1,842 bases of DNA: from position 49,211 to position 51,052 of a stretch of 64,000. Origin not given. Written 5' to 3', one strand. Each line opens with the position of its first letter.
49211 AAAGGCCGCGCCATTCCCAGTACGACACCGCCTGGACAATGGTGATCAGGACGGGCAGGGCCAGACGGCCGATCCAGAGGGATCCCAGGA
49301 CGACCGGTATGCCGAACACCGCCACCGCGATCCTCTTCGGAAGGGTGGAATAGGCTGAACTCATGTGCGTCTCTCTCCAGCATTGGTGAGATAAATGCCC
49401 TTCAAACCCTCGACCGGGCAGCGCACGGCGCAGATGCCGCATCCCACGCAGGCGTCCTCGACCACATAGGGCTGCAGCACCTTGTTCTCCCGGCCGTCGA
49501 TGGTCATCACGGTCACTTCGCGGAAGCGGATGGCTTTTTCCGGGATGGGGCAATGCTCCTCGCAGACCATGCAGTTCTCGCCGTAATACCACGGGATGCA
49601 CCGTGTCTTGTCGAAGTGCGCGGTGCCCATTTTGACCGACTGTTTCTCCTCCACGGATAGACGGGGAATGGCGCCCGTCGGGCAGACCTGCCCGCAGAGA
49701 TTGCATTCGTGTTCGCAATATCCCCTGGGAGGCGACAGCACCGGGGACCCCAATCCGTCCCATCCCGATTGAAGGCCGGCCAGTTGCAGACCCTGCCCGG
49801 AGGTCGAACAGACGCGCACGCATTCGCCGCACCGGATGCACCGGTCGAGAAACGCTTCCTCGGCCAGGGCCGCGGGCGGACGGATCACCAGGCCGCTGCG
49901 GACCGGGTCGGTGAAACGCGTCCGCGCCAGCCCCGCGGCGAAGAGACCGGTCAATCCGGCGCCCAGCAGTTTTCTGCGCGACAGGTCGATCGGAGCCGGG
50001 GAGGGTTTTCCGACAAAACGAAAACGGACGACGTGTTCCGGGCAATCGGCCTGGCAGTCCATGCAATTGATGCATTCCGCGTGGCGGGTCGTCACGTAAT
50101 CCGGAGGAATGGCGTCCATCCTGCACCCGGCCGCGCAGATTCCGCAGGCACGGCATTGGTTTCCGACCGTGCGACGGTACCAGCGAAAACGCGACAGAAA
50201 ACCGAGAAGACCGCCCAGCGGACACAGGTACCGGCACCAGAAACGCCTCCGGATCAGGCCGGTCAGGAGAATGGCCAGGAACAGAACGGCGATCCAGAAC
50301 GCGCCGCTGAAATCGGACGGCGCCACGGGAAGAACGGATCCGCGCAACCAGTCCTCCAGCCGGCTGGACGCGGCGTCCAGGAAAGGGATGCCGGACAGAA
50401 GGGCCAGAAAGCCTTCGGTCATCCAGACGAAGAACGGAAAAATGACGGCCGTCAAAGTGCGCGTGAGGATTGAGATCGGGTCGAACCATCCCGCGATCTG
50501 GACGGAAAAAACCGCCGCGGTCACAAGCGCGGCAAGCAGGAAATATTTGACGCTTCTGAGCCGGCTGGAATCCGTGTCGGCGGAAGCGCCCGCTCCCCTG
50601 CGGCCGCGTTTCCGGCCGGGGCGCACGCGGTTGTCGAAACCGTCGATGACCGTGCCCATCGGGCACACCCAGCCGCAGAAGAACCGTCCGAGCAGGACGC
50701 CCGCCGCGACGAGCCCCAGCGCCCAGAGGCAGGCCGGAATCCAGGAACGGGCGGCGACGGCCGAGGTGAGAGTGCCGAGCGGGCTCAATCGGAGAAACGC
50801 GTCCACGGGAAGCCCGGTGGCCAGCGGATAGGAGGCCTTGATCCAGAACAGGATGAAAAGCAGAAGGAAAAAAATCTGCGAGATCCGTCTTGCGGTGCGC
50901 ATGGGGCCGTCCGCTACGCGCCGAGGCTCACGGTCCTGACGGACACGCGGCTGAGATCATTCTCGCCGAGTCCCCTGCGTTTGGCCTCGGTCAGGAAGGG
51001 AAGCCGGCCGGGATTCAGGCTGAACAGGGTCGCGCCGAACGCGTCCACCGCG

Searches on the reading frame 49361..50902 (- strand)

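Call 25: search_protein_families(library=pfam, proteins=[window:49361-50902:-], max_evalue=0.00001)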
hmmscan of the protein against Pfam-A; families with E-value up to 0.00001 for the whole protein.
window:49361-50902:- (513 aa): 8 families
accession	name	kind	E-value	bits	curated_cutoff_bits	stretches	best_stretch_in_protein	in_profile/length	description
PF12838.12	Fer4_7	-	1.1e-16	61.4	27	0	443-497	4-50/52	4Fe-4S dicluster domain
PF12801.12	Fer4_5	-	3.2e-15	56.3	22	2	58-91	6-39/48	4Fe-4S binding domain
PF13187.11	Fer4_9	-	7.9e-13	48.7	27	0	276-367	1-49/52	4Fe-4S dicluster domain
PF00037.32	Fer4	-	5.4e-11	42.3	21.1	0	478-498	1-21/24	4Fe-4S binding domain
PF12837.12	Fer4_6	-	6.2e-11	42.1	25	0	353-366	7-20/24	4Fe-4S binding domain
PF13237.11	Fer4_10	-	4.9e-10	39.6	25.5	0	275-365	7-52/53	4Fe-4S dicluster domain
PF14697.11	Fer4_21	-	3.4e-08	33.9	35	0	430-498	3-54/59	4Fe-4S dicluster domain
PF13183.11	Fer4_8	-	8.1e-06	26.7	27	0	443-497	7-66/68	4Fe-4S dicluster domain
